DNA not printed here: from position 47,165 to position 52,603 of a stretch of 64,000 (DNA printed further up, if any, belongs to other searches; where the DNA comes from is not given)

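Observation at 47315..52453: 1712-aa DUF4011 / Upf1-like SF1 helicase fused to a DUF559-type endonuclease: a Mokosh-like helicase-nuclease architecture with a different nuclease.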

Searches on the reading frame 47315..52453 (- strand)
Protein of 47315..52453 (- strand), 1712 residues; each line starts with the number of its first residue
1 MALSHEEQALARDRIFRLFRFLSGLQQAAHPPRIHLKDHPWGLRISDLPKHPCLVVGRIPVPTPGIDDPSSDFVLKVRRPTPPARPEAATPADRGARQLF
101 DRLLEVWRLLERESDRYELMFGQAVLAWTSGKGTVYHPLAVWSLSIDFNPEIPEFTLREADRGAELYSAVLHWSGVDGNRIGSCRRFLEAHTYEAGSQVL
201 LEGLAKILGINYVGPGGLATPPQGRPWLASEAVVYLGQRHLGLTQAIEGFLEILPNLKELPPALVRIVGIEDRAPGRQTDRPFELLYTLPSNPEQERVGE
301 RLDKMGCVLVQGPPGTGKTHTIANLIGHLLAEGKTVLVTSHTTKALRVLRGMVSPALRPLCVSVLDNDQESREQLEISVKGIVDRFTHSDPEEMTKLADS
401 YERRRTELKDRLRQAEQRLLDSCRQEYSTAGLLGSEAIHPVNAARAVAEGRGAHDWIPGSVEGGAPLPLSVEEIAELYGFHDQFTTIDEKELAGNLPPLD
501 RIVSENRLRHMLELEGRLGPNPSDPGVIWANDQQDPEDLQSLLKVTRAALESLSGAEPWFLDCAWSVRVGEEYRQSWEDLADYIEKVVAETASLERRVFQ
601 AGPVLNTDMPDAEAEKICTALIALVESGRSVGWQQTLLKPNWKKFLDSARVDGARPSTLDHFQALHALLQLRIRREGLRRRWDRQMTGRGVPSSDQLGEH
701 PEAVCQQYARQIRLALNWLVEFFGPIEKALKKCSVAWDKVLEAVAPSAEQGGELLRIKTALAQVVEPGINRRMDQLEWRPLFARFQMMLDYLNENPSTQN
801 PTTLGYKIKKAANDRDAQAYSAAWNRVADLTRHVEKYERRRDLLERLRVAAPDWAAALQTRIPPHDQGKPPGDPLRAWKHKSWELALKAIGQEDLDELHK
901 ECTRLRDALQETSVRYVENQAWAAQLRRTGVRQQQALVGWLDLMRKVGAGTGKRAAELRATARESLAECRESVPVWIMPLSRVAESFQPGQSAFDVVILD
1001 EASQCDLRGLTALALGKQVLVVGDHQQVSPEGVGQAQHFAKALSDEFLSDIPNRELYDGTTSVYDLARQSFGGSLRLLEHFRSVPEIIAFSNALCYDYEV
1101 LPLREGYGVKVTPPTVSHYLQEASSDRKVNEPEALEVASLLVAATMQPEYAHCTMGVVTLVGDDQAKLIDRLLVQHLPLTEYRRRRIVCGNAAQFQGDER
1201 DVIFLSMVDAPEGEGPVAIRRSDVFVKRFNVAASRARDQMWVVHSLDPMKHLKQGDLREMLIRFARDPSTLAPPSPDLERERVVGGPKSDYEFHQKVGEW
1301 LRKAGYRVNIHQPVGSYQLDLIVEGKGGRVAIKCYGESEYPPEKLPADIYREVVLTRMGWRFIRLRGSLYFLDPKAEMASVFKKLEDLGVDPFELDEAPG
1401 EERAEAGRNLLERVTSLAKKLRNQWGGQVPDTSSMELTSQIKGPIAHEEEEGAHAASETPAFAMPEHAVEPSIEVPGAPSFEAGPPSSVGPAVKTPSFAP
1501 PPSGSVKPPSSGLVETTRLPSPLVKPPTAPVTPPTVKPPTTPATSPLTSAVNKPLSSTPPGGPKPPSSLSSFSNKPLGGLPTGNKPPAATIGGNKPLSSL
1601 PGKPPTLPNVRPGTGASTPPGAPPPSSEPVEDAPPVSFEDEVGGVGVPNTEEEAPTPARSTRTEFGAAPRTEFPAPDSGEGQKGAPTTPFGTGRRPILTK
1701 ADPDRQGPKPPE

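Call 4: search_protein_families(library=pfam, proteins=[window:47315-52453:-], max_evalue=0.01)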
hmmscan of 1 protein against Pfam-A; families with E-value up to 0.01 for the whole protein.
window:47315-52453:- (1712 aa): 13 families
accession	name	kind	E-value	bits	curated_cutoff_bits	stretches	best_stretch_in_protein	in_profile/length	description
PF18741.7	MTES_1575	-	1.3e-17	64.1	38.2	1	1293-1385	1-96/96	REase_MTES_1575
PF13086.12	AAA_11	-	7.8e-17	62.3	27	2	297-417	9-142/257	AAA domain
PF13604.12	AAA_30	-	1.2e-12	48.4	27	1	292-354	3-67/191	AAA domain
PF13087.12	AAA_12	-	3.7e-10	40.1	27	1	1122-1243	80-191/195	AAA domain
PF13245.12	AAA_19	-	9.2e-10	39.3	25.1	1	305-353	11-61/134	AAA domain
PF13191.12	AAA_16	-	1.4e-06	29.4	32.6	1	305-415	24-127/167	AAA ATPase domain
PF20720.3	nSTAND3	-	2.4e-05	24.5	27.2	1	296-348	8-60/155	Novel STAND NTPase 3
PF01443.25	Viral_helicase1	-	9e-05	22.8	21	0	979-1045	42-117/228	Viral superfamily 1 RNA helicase core domain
PF00580.27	UvrD-helicase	-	0.0001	22.6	23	1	293-353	3-65/271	UvrD/REP helicase N-terminal domain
PF05127.21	NAT10_TcmA_helicase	-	0.00023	21.5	22.7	1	310-396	2-85/176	RNA cytidine acetyltransferase NAT10/TcmA, helicase domain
PF24883.2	NPHP3_N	-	0.00087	19.9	24.8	1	306-384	23-99/164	Nephrocystin 3, N-terminal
PF13401.12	AAA_22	-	0.0024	18.6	27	0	306-358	6-33/130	AAA domain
PF09848.15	SLFN-g3_helicase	-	0.0053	16.5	24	0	307-350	3-48/354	Schlafen group 3, DNA/RNA helicase domain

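Call 5: search_protein_families(library=padloc, proteins=[window:47315-52453:-], max_evalue=0.01)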
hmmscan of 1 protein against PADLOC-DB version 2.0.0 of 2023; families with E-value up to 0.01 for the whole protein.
window:47315-52453:- (1712 aa): 12 families
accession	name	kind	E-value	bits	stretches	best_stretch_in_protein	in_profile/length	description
PDLC05009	PDC-S37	-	1.7e-47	160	2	967-1404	911-1356/1550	-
PDLC03924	MkoC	-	1.5e-30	104.1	1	830-1269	541-968/1136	-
PDLC02194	Hhe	-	5.3e-29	98.2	2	974-1388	1361-1783/1911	-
PDLC03920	MkoA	-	7.9e-24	82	2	992-1251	790-1081/1112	-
PDLC03921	MkoA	-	5.7e-18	62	3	294-340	1030-1079/1607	-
PDLC04140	mad8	-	2.5e-07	28.5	1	301-418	23-109/314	mads_8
PDLC05064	PDC-S68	-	8e-07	25.1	1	307-348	702-743/1273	-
PDLC02895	DpdJ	-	0.00013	16.9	0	982-1030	181-233/2112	DpdJ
PDLC01734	typeIV_RecD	-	0.00016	18.1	1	294-354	343-403/763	RecD_0_IVD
PDLC04476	PDC-M16A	-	0.0003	17.3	0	303-351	23-71/691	-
PDLC04173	GajB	-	0.00085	16.4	1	305-350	9-53/471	-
PDLC04475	PDC-M16A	-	0.0023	14.5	0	306-350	32-76/721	-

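Call 6: search_protein_families(library=ncbifam, proteins=[window:47315-52453:-], max_evalue=0.01)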
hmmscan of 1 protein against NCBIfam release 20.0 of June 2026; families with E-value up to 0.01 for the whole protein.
window:47315-52453:- (1712 aa): 9 families
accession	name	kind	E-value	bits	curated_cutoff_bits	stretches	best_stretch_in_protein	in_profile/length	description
NF058533.1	antiphage_ProA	equivalog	3e-56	190.7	1500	2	572-1422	914-1731/1903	anti-phage protein ProA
NF042953.1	Hhe_antiphage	equivalog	1e-40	139.2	2000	2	972-1403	1260-1698/1797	DUF4011 domain-containing anti-phage protein Hhe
NF040671.1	PLuB_AAA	exception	1.1e-17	62.8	999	3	293-346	819-872/1256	PLuB system helicase-like protein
TIGR00376.1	TIGR00376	hypoth_equivalog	1.8e-17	63.1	348.9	3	291-345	160-214/639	IGHMBP2 family helicase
TIGR01447.1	recD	equivalog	1.3e-06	27.3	310.15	1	306-358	164-221/597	exodeoxyribonuclease V subunit alpha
TIGR01448.2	helicase_RecD2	equivalog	2.5e-05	22.6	500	0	304-348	330-374/713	SF1B family DNA helicase RecD2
NF009043.0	PRK12377.1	subfamily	0.0014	18.3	389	0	309-341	105-137/248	ATP-binding protein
TIGR00609.1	recB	equivalog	0.0034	15.5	696.05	1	315-418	19-109/1175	exodeoxyribonuclease V subunit beta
TIGR01420.1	pilT_fam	subfamily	0.0083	15.4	319.1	0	303-339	120-156/343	PilT/PilU family type 4a pilus ATPase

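Call 9: find_homologous_proteins(query=window:47315-52453:-, max_evalue=0.00001)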
Query window:47315-52453:- (1712 aa): 6720 proteins with E <= 0.00001 among 8000 candidates; the best 120 are listed.
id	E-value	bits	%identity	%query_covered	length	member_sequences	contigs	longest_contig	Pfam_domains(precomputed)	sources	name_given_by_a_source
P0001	0.0e+0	3613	92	100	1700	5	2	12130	PF13087.13,PF13086.13,PF13604.13,PF13245.13,PF18741.8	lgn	-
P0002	0.0e+0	3334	86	100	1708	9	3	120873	PF13087.13,PF13086.13,PF13604.13,PF13245.13,PF18741.8,PF13191.13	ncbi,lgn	-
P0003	0.0e+0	2655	79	85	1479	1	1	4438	PF13087.13,PF13086.13,PF13604.13,PF13245.13,PF18741.8,PF00580.28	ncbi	ncbi:MAG: AAA domain-containing protein, partial [Candidatus Eremiobacterota bacterium]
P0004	0.0e+0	1373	45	82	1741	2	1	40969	PF13087.13,PF13086.13,PF13604.13,PF13245.13,PF18741.8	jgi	jgi:very-short-patch-repair endonuclease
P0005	0.0e+0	1356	45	87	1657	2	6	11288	PF13087.13,PF13086.13,PF13604.13,PF13245.13,PF18741.8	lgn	-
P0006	0.0e+0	1355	45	87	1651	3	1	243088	PF13087.13,PF13086.13,PF13604.13,PF13245.13,PF18741.8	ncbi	-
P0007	0.0e+0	1338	46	84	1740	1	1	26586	PF13087.13,PF13086.13,PF13604.13,PF13245.13,PF18741.8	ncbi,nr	ncbi:MAG: AAA family ATPase [Armatimonadetes bacterium]|nr:AAA family ATPase [Armatimonadota bacteri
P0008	0.0e+0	1337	46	84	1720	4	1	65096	PF13087.13,PF13086.13,PF13604.13,PF13245.13,PF18741.8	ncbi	ncbi:MAG: hypothetical protein AMXMBFR33_45720 [Candidatus Xenobia bacterium]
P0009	0.0e+0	1326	45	84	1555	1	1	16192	PF13087.13,PF13086.13,PF13604.13,PF13245.13,PF18741.8,PF20720.4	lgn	-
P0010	0.0e+0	1318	46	83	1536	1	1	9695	PF04480.19,PF13087.13,PF13086.13,PF13604.13,PF24883.3,PF13245.13,PF18741.8,PF20720.4,PF13191.13,PF00580.28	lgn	-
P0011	0.0e+0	1313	46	84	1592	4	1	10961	PF13087.13,PF13086.13,PF13604.13,PF13245.13,PF18741.8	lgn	-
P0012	0.0e+0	1302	44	83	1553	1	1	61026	PF13087.13,PF13086.13,PF13604.13,PF13245.13,PF18741.8,PF20720.4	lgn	-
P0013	0.0e+0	1301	44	83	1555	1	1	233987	PF13087.13,PF13086.13,PF13604.13,PF13245.13,PF18741.8,PF20720.4,PF13191.13,PF00580.28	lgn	-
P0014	0.0e+0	1297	45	84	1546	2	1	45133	PF13087.13,PF13086.13,PF13604.13,PF13245.13,PF18741.8,PF20720.4,PF00580.28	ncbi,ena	-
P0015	0.0e+0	1297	44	83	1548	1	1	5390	PF13087.13,PF13086.13,PF13604.13,PF13245.13,PF18741.8,PF20720.4,PF00580.28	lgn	-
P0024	0.0e+0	1285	45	80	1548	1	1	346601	PF13087.13,PF13086.13,PF13604.13,PF13245.13,PF18741.8,PF20720.4,PF00580.28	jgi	jgi:very-short-patch-repair endonuclease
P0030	0.0e+0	1278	43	84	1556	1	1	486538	PF13087.13,PF13086.13,PF13604.13,PF13245.13,PF18741.8,PF20720.4,PF00580.28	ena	-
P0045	0.0e+0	1230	43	84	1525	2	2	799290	PF13087.13,PF13086.13,PF13604.13,PF13245.13,PF18741.8,PF20720.4,PF00580.28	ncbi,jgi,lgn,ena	jgi:very-short-patch-repair endonuclease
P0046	0.0e+0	1229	44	84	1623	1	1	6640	PF13087.13,PF13086.13,PF13604.13,PF13245.13,PF18741.8,PF20720.4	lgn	-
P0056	0.0e+0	1090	41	83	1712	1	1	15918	PF04480.19,PF13087.13,PF13086.13,PF21196.4,PF13604.13,PF13245.13,PF18741.8,PF13401.13,PF09848.16,PF20720.4,PF00580.28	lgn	-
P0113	0.0e+0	1050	39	83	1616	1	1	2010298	PF04480.19,PF13087.13,PF13086.13,PF13604.13,PF13245.13,PF18741.8,PF00580.28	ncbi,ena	-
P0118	0.0e+0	1047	38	84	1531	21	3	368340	PF13087.13,PF13086.13,PF13604.13,PF13245.13,PF18741.8,PF00580.28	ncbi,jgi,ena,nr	ncbi:MAG TPA: AAA domain-containing protein [Terriglobales bacterium]|nr:AAA domain-containing prote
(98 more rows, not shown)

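Call 18: search_solved_structures(query=window:47315-52453:-, max_evalue=0.001, show_alignments=0)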
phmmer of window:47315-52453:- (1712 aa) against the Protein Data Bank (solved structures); distinct sequences matched with E-value up to 0.001: 18.
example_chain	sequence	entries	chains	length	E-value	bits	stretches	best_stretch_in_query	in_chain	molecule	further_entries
8ftm_A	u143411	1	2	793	1.4e-10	42.2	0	892-1036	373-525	5'-3' RNA helicase-like protein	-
5mzn_A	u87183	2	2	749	5.1e-10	40.3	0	294-332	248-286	Helicase SEN1,Helicase SEN1 | Helicase SEN1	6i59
8fth_A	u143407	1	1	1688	2.4e-09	38.1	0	892-1036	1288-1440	5'-3' RNA helicase-like protein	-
8ftk_A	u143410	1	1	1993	4.3e-09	37.3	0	892-1036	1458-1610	5'-3' RNA helicase-like protein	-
8ram_O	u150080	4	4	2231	2e-08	35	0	294-332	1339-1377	Helicase SEN1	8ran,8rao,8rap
8rd3_A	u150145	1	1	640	1.4e-05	25.6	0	304-382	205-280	ATP-dependent helicase NAM7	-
2xzl_A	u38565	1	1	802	3.1e-05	24.5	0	304-382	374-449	ATP-DEPENDENT HELICASE NAM7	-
2xzo_A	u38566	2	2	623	3.9e-05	24.1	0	307-345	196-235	REGULATOR OF NONSENSE TRANSCRIPTS 1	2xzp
2gjk_A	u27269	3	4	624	3.9e-05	24.1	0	307-345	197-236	Regulator of nonsense transcripts 1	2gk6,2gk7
6ej5_A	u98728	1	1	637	4.1e-05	24.1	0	307-340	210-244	Regulator of nonsense transcripts 1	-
9qdq_A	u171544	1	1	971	6.3e-05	23.4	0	304-382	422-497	ATP-dependent helicase NAM7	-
9qwn_A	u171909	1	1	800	9e-05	22.9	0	307-342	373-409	Isoform 2 of Regulator of nonsense transcripts 1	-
2wjv_A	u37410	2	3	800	9.2e-05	22.9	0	307-345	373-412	REGULATOR OF NONSENSE TRANSCRIPTS 1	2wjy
4b3g_A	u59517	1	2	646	0.00011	22.6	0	281-341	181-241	DNA-BINDING PROTEIN SMUBP-2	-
4b3f_X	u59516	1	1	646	0.00011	22.6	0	281-341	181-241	DNA-BINDING PROTEIN SMUBP-2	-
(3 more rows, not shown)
